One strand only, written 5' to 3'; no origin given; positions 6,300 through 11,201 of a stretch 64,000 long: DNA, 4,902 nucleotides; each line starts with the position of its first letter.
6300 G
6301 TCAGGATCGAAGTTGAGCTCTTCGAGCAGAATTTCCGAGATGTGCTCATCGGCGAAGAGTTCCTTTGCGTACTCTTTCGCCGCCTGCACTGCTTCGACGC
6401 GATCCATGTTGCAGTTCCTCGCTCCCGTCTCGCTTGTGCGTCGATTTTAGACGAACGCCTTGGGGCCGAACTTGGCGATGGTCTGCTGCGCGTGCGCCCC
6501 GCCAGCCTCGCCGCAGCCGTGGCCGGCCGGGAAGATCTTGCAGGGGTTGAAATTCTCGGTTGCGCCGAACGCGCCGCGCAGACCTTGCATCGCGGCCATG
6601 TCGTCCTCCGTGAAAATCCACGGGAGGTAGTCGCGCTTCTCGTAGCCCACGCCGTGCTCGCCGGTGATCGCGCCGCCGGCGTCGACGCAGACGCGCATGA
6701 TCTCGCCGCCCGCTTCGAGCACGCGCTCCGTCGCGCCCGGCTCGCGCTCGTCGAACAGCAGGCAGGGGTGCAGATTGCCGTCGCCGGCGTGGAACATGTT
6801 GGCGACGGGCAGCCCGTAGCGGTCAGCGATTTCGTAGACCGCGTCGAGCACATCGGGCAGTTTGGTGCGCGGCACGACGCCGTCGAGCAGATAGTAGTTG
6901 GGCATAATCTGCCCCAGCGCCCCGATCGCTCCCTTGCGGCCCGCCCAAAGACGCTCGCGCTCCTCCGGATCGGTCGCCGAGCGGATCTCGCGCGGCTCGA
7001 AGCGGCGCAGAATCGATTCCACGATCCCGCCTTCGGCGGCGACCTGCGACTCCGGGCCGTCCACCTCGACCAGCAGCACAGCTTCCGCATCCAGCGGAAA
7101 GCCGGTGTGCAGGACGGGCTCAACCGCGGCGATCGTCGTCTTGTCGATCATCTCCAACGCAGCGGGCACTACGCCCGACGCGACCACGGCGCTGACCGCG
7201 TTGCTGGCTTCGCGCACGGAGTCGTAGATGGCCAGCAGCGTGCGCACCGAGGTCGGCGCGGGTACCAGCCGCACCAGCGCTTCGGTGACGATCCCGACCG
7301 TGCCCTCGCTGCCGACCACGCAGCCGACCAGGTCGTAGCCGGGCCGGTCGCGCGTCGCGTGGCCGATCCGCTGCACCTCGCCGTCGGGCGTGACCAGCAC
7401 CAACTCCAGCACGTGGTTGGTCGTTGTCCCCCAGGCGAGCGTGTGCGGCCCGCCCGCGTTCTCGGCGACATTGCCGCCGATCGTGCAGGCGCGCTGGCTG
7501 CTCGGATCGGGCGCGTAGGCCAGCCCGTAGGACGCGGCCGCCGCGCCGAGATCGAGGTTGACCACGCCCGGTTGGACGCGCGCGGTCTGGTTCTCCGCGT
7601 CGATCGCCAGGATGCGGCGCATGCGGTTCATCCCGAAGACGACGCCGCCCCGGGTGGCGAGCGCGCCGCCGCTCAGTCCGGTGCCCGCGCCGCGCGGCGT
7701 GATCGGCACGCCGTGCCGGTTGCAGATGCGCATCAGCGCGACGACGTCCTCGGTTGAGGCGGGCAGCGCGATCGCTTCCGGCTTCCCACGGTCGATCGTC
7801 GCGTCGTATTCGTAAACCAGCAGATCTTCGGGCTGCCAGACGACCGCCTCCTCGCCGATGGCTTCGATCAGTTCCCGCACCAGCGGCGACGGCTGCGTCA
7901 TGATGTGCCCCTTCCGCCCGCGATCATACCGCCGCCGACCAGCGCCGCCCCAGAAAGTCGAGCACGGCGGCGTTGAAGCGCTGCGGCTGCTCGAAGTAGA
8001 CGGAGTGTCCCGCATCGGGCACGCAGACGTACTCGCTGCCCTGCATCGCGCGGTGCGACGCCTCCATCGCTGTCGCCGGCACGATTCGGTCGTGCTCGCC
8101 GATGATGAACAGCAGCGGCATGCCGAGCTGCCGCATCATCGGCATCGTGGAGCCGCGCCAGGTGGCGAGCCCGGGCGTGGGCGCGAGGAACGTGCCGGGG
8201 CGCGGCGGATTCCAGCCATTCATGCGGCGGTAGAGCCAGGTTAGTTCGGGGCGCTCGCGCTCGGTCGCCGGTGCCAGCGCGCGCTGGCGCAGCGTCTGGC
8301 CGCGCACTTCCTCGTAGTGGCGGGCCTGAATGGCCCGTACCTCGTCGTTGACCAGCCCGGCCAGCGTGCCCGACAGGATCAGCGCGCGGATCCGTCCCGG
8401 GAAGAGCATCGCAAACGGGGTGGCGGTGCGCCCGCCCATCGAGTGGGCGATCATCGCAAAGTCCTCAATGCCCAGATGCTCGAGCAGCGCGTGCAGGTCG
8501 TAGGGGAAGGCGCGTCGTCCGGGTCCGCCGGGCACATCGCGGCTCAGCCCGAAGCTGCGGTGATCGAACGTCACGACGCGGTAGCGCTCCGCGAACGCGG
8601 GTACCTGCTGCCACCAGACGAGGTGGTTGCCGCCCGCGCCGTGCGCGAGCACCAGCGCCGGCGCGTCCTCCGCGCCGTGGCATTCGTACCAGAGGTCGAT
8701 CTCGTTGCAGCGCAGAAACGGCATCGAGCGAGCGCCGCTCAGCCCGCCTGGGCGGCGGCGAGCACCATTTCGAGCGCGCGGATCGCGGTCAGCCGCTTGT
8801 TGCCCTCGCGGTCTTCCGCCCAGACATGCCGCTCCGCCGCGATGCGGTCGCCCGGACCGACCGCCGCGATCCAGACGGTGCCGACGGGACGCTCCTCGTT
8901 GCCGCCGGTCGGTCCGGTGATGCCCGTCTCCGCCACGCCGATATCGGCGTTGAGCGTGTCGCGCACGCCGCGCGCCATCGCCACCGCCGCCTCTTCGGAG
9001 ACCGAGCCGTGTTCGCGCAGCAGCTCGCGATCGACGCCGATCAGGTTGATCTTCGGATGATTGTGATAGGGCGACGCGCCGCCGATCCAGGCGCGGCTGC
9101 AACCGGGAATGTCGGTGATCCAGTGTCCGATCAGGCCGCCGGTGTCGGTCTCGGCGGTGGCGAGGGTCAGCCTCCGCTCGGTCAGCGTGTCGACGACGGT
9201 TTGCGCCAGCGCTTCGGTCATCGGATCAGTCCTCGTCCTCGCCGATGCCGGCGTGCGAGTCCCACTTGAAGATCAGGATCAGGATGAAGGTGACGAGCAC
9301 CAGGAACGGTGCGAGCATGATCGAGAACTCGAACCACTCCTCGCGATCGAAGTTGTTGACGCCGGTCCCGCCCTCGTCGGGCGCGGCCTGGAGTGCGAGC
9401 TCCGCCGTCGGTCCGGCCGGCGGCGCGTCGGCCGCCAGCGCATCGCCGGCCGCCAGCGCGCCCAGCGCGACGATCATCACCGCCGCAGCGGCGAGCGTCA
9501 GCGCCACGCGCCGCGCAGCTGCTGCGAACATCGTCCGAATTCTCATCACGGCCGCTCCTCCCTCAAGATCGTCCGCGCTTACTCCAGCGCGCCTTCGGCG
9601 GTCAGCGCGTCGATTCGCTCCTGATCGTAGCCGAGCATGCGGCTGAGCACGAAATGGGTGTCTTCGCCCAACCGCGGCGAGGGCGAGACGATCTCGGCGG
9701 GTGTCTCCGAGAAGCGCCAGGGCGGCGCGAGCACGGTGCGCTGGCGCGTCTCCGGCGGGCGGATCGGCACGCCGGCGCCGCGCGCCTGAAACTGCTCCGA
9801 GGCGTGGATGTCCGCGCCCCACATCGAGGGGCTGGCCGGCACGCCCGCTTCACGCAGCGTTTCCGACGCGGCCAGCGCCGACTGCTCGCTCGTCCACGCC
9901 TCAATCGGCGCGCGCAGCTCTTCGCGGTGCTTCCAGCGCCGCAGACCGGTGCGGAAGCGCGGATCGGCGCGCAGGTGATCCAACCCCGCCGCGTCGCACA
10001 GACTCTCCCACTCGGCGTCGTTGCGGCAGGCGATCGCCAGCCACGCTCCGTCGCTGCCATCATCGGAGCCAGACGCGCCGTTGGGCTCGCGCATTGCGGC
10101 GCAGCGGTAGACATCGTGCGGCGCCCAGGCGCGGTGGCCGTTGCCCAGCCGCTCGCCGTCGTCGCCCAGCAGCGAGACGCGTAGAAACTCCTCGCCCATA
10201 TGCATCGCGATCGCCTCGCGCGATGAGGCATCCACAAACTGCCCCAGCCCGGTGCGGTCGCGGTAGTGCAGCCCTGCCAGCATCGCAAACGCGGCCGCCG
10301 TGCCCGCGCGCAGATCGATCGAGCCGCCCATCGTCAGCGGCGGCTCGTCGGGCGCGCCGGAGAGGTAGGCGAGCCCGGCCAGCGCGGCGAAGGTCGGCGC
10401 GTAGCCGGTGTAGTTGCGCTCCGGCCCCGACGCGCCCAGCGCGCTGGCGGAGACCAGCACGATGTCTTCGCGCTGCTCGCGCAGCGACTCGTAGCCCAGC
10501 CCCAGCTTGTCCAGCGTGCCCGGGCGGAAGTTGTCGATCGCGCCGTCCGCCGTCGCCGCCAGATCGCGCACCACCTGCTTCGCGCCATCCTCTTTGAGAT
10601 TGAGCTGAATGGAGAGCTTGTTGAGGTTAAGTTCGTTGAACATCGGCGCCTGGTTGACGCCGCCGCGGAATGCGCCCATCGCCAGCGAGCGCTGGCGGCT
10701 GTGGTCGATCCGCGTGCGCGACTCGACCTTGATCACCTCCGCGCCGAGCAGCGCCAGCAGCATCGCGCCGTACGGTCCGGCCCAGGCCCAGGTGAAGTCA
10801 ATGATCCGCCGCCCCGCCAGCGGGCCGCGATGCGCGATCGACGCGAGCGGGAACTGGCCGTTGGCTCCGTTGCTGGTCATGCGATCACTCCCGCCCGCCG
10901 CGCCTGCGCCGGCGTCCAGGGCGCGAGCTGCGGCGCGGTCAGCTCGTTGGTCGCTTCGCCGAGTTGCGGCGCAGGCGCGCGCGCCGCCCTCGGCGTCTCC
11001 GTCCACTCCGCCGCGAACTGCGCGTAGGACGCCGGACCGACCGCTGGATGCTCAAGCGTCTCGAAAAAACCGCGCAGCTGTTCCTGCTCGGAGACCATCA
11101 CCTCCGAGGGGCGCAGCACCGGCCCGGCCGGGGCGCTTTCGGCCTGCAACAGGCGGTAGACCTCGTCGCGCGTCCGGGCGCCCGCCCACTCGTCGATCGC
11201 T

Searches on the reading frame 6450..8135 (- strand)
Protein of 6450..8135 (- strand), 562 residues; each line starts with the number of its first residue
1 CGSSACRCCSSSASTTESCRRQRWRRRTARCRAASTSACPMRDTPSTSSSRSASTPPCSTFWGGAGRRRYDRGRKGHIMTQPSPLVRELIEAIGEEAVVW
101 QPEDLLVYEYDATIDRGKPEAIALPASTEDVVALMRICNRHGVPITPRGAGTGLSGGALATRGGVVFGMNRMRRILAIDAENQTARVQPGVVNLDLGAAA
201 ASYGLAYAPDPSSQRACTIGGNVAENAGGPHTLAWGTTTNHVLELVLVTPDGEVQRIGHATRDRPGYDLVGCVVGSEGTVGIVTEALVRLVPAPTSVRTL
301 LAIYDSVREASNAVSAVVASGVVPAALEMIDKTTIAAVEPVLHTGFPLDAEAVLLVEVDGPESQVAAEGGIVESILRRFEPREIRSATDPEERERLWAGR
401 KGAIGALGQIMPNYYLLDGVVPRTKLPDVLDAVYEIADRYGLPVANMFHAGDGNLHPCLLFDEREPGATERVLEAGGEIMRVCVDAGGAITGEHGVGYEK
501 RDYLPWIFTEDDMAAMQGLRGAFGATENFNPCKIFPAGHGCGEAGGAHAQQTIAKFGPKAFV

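Call 25: search_protein_families(library=pfam, proteins=[window:6450-8135:-], max_evalue=0.00001)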
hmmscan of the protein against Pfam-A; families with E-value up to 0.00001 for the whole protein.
window:6450-8135:- (562 aa): 2 families
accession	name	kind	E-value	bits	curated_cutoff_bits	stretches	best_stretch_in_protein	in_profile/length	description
PF02913.24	FAD-oxidase_C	-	1.7e-61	208.6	21.2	1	294-534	2-248/248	FAD linked oxidases, C-terminal domain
PF01565.28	FAD_binding_4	-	2.4e-41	141.1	26.4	1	119-257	1-138/139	FAD binding domain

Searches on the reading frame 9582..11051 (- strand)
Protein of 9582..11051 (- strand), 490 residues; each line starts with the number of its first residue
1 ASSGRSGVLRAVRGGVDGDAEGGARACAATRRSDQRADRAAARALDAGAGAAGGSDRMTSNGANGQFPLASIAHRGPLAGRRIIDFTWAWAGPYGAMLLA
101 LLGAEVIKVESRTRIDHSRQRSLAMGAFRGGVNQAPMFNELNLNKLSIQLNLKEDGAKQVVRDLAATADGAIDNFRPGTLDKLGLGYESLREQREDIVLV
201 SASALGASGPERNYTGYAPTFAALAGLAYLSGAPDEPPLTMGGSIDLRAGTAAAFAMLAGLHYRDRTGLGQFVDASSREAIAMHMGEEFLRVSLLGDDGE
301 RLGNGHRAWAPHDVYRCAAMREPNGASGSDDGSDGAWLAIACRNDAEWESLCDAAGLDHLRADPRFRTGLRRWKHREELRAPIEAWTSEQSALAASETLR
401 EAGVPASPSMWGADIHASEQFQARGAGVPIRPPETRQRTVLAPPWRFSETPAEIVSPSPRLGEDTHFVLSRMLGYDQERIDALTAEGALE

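Call 25: search_protein_families(library=pfam, proteins=[window:9582-11051:-], max_evalue=0.00001)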
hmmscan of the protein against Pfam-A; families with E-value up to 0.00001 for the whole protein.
window:9582-11051:- (490 aa): 1 family
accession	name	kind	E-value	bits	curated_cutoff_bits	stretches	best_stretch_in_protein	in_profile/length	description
PF02515.22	CoA_transf_3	-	2.8e-92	310.1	23.3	1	78-465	1-366/366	CoA-transferase family III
